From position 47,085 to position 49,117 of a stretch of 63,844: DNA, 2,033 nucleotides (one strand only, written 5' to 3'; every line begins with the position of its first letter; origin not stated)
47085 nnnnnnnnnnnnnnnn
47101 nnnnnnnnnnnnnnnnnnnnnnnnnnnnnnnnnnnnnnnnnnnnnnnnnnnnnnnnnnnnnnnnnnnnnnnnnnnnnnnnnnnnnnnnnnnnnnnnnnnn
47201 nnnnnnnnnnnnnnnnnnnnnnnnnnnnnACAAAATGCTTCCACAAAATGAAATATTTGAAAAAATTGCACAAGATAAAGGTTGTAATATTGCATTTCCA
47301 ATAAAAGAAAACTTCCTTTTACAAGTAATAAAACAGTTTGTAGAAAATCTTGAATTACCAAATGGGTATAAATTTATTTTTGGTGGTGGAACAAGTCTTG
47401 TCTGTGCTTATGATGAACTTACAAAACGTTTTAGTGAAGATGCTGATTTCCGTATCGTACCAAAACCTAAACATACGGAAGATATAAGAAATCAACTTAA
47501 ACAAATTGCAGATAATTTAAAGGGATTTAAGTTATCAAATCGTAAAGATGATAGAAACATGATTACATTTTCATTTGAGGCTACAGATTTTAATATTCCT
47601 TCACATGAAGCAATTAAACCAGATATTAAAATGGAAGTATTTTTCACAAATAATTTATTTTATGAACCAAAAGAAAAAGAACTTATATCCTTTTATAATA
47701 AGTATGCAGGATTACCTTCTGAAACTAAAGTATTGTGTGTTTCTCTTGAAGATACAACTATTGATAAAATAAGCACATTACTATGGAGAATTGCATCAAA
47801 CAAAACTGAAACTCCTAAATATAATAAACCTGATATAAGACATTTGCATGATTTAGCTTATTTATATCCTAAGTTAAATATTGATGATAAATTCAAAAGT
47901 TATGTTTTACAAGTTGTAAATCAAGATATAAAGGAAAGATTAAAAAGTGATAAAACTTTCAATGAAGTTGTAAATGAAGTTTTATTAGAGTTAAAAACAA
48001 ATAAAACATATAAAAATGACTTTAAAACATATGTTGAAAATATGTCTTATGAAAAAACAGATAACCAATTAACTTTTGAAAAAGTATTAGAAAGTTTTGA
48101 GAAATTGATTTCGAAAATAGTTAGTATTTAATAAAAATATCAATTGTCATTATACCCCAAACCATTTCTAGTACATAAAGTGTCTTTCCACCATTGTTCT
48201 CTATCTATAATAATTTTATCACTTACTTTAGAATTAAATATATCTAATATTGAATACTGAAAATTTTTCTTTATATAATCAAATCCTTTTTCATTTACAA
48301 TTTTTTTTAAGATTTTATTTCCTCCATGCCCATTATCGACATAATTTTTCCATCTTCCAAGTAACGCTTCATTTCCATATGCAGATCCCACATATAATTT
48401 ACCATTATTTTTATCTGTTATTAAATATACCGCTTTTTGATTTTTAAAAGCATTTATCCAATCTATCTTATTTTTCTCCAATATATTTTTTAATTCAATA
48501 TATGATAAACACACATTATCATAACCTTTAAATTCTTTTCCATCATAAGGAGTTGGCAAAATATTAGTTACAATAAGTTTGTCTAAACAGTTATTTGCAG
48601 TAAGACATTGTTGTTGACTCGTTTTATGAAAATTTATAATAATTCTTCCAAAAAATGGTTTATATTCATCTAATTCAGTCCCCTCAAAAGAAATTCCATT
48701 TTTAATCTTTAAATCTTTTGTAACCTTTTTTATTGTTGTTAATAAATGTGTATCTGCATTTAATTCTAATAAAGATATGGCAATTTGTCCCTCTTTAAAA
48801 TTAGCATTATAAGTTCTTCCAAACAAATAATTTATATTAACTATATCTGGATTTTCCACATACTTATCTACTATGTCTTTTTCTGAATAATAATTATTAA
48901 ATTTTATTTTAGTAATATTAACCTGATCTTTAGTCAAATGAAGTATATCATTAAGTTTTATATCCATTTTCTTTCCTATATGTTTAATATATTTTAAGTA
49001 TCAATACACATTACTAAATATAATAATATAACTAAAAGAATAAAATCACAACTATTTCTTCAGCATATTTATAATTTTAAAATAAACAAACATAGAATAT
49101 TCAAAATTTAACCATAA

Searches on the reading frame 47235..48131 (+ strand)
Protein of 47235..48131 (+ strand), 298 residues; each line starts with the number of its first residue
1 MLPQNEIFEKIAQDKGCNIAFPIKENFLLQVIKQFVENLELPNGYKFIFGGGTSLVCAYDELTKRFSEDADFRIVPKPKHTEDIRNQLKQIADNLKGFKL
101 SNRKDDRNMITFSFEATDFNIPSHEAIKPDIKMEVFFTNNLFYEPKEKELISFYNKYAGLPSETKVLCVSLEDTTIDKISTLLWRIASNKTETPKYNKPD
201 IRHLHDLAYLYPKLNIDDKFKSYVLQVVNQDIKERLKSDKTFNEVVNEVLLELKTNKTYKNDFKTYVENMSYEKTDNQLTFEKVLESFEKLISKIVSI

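Call 70: search_protein_families(library=pfam, proteins=[window:47235-48131:+], max_evalue=0.001)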
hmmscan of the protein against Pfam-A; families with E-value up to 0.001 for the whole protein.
window:47235-48131:+ (298 aa): 1 family
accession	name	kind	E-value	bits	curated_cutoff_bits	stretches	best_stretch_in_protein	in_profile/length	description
PF08843.17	AbiEii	-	9.7e-26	91.6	22.5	1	44-286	12-237/238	Nucleotidyl transferase AbiEii toxin, Type IV TA system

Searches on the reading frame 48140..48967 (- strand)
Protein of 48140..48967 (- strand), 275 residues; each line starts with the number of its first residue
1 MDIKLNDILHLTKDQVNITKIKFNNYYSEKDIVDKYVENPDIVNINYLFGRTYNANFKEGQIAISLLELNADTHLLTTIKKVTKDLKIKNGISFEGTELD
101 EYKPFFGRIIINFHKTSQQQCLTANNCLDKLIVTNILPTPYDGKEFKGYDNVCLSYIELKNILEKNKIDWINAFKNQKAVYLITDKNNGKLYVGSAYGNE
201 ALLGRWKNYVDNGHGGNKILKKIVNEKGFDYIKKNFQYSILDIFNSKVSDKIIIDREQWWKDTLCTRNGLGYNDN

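Call 70: search_protein_families(library=pfam, proteins=[window:48140-48967:-], max_evalue=0.001)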
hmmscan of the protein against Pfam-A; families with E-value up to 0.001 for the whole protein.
window:48140-48967:- (275 aa): 1 family
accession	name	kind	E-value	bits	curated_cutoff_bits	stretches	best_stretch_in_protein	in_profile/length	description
PF01541.30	GIY-YIG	-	1.3e-06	29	22.6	1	178-264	2-72/78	GIY-YIG catalytic domain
